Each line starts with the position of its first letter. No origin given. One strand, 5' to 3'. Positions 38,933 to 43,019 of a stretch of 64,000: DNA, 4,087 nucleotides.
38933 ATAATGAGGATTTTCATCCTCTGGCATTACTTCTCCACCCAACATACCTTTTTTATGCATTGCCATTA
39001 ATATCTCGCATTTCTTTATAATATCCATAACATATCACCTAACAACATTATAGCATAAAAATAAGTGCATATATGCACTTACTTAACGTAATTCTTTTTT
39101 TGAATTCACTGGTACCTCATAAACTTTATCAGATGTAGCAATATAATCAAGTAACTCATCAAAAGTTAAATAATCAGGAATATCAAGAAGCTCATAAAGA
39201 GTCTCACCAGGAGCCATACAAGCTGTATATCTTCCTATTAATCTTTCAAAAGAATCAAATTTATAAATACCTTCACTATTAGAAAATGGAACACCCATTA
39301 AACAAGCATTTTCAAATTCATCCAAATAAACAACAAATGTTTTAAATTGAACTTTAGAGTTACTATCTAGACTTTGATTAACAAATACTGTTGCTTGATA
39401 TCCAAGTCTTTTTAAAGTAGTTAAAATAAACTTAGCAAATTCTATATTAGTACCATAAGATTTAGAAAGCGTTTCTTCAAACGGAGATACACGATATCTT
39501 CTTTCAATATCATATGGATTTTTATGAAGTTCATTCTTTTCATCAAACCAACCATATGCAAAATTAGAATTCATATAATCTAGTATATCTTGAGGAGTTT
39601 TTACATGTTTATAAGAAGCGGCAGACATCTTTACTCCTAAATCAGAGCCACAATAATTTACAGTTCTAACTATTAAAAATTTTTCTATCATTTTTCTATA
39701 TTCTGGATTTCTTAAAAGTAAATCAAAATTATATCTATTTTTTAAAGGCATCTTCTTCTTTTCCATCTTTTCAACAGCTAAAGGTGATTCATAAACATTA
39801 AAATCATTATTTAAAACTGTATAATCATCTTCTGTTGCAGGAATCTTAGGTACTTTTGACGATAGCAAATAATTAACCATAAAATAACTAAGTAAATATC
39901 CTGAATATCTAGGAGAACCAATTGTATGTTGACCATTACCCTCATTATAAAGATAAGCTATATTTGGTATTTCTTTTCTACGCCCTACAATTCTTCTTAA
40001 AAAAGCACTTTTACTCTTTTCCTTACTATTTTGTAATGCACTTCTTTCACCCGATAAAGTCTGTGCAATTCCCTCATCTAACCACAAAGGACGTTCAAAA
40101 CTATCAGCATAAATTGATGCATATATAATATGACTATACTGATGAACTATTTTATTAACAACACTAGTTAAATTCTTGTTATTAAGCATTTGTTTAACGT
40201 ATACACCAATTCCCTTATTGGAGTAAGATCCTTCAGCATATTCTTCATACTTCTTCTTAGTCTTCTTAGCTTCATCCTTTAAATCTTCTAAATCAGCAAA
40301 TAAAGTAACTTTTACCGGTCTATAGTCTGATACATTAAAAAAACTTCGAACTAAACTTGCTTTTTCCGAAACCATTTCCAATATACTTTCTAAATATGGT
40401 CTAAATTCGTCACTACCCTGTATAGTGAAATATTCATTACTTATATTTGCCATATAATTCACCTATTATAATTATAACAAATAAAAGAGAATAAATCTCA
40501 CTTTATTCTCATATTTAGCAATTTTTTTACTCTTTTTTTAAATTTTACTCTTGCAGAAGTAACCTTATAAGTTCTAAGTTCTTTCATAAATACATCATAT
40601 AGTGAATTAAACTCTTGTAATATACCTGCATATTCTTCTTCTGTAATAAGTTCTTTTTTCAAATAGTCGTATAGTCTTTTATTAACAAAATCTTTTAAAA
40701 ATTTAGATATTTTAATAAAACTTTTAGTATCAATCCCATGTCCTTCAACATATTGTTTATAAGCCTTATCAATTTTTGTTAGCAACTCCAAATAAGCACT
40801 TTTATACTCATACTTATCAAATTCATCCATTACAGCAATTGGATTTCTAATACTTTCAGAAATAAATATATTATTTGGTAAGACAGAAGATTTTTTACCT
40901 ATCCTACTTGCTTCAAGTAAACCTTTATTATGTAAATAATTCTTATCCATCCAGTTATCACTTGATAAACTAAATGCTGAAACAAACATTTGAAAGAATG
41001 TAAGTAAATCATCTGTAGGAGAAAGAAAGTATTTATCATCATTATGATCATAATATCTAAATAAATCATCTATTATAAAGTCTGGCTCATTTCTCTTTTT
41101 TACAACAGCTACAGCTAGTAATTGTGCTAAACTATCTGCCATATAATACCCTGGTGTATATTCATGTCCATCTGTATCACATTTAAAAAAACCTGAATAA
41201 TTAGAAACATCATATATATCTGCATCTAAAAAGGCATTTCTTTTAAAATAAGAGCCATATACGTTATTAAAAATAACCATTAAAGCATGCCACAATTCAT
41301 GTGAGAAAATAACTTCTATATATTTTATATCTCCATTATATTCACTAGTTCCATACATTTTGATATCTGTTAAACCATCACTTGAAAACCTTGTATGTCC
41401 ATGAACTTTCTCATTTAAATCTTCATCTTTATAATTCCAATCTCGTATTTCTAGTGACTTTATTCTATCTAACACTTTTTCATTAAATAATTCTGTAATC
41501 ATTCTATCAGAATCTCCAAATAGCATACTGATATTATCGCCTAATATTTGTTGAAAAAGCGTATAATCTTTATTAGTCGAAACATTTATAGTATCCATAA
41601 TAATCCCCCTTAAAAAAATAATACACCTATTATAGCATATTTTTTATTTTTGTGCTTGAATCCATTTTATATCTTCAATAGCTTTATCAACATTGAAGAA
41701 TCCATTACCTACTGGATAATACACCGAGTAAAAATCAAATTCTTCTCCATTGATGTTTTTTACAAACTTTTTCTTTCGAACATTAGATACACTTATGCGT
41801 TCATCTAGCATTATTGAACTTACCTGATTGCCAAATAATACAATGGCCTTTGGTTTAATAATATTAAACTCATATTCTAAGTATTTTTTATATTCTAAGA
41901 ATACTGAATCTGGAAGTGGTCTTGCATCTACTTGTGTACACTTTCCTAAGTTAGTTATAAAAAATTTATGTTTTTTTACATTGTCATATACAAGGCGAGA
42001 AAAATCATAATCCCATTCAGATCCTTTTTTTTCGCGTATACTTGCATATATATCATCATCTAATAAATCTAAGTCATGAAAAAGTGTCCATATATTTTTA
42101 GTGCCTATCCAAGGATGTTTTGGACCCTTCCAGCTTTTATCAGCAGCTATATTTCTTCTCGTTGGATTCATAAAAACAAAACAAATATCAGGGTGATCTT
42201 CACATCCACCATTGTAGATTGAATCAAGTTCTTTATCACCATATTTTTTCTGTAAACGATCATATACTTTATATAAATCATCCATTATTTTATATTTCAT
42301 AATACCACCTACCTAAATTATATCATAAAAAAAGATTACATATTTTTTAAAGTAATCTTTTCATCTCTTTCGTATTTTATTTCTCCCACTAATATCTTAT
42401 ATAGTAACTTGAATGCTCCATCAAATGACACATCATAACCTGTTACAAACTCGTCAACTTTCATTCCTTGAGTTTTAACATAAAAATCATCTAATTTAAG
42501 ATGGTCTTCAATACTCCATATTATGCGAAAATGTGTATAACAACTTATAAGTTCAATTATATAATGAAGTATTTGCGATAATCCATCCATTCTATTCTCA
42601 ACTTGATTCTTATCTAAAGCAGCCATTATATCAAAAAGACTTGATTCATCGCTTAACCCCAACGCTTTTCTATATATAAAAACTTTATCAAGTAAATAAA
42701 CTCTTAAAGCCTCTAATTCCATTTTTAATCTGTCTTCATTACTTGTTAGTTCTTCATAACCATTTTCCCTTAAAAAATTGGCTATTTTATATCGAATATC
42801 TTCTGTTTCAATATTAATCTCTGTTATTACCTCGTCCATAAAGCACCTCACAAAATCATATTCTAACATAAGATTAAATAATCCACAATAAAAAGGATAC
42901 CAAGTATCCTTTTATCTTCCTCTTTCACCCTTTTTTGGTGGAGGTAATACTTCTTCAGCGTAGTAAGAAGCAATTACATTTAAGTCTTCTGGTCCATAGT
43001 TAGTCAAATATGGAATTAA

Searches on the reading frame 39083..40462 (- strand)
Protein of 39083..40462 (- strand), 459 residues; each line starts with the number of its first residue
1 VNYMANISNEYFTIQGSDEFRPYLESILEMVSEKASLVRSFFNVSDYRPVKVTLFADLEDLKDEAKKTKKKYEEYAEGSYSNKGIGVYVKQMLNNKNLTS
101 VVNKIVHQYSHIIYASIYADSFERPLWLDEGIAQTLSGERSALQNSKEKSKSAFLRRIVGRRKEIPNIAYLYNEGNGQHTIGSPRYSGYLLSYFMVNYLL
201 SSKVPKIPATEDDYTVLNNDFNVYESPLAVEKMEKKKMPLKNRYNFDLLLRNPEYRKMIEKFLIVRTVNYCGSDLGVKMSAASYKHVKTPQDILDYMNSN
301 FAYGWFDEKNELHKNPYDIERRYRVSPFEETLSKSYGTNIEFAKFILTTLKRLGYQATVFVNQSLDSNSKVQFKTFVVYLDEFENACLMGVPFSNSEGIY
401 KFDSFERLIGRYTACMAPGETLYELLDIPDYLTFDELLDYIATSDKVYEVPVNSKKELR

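Call 3: search_protein_families(library=pfam, proteins=[window:39083-40462:-], max_evalue=0.01)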
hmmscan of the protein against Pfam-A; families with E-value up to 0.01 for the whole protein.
window:39083-40462:- (459 aa): 0 families

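Call 4: search_protein_families(library=phrogs, proteins=[window:39083-40462:-], max_evalue=0.001)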
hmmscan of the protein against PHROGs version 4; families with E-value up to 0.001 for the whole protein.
window:39083-40462:- (459 aa): 0 families

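Call 18: search_protein_families(library=padloc, proteins=[window:39083-40462:-], max_evalue=0.01)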
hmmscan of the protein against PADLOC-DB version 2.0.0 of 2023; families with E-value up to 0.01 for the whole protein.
window:39083-40462:- (459 aa): 0 families

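Call 19: search_protein_families(library=ncbifam, proteins=[window:39083-40462:-], max_evalue=0.01)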
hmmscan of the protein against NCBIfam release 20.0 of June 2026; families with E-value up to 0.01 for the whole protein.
window:39083-40462:- (459 aa): 0 families

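Call 46: search_protein_families(library=pfam, proteins=[window:39083-40462:-], max_evalue=1)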
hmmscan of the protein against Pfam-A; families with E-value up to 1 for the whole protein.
window:39083-40462:- (459 aa): 1 family
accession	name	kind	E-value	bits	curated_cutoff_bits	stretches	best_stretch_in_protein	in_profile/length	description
PF13485.12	Peptidase_MA_2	-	0.031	14.5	32.4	1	95-142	60-108/201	Peptidase MA superfamily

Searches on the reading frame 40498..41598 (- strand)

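Call 3: search_protein_families(library=pfam, proteins=[window:40498-41598:-], max_evalue=0.01)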
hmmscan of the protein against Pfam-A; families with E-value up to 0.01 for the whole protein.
window:40498-41598:- (366 aa): 1 family
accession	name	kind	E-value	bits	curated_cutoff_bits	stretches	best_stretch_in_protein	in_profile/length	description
PF20612.3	SHOCT_2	-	0.01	16.5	24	0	313-341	23-51/53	SHOCT domain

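Call 4: search_protein_families(library=phrogs, proteins=[window:40498-41598:-], max_evalue=0.001)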
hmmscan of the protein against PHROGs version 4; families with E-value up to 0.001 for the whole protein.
window:40498-41598:- (366 aa): 0 families

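Call 18: search_protein_families(library=padloc, proteins=[window:40498-41598:-], max_evalue=0.01)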
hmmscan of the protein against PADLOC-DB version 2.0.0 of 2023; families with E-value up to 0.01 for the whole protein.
window:40498-41598:- (366 aa): 0 families

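Call 19: search_protein_families(library=ncbifam, proteins=[window:40498-41598:-], max_evalue=0.01)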
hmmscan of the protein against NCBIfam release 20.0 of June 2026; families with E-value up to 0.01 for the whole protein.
window:40498-41598:- (366 aa): 0 families

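Call 46: search_protein_families(library=pfam, proteins=[window:40498-41598:-], max_evalue=1)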
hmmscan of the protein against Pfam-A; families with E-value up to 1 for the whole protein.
window:40498-41598:- (366 aa): 4 families
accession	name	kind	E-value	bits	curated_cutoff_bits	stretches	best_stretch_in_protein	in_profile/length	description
PF20612.3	SHOCT_2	-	0.01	16.5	24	1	313-341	23-51/53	SHOCT domain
PF09693.15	Phage_XkdX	-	0.048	14.1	23.5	1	304-326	13-35/40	Phage uncharacterised protein (Phage_XkdX)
PF13884.11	Peptidase_S74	-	0.066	13.9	22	1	39-61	13-35/58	Chaperone of endosialidase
PF24737.1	DUF7688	-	0.12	12.7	27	1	96-125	10-39/71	Domain of unknown function (DUF7688)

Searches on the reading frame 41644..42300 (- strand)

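Call 18: search_protein_families(library=padloc, proteins=[window:41644-42300:-], max_evalue=0.01)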
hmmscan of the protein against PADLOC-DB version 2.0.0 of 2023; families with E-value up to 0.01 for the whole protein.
window:41644-42300:- (218 aa): 0 families

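Call 19: search_protein_families(library=ncbifam, proteins=[window:41644-42300:-], max_evalue=0.01)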
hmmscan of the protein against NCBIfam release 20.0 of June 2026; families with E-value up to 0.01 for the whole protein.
window:41644-42300:- (218 aa): 3 families
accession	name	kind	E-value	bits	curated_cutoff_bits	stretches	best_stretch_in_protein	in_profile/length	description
TIGR00758.1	UDG_fam4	subfamily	8.7e-09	35.3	125.3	1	108-197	59-148/173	uracil-DNA glycosylase, family 4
NF040953.1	Arch_udg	equivalog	1.9e-07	30.8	250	1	107-197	69-163/184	type-4 uracil-DNA glycosylase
TIGR03914.1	UDG_fam_dom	hypoth_equivalog_domain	0.0016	18.1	189.95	1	106-178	122-190/231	UdgX family uracil-DNA binding protein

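Call 46: search_protein_families(library=pfam, proteins=[window:41644-42300:-], max_evalue=1)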
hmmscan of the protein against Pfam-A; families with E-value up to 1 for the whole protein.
window:41644-42300:- (218 aa): 1 family
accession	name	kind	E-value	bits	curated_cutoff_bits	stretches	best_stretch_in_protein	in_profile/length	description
PF03167.25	UDG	-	8.1e-07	29.7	24.3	1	34-170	5-102/141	Uracil DNA glycosylase superfamily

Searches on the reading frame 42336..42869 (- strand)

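Call 18: search_protein_families(library=padloc, proteins=[window:42336-42869:-], max_evalue=0.01)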
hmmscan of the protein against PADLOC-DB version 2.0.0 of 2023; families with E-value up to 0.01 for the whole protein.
window:42336-42869:- (177 aa): 0 families

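Call 19: search_protein_families(library=ncbifam, proteins=[window:42336-42869:-], max_evalue=0.01)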
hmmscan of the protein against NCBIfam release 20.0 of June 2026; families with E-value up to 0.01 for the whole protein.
window:42336-42869:- (177 aa): 0 families

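Call 46: search_protein_families(library=pfam, proteins=[window:42336-42869:-], max_evalue=1)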
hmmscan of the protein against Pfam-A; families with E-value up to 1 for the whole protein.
window:42336-42869:- (177 aa): 1 family
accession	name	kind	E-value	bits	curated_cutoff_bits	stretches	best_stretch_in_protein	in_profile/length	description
PF16359.11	RcsD_ABL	-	0.047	14.3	27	1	11-54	4-47/103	RcsD-ABL domain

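Call 67: search_protein_families(library=ncbifam, proteins=[window:42336-42869:-], max_evalue=0.1)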
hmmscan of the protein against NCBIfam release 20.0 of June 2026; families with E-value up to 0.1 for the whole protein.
window:42336-42869:- (177 aa): 0 families
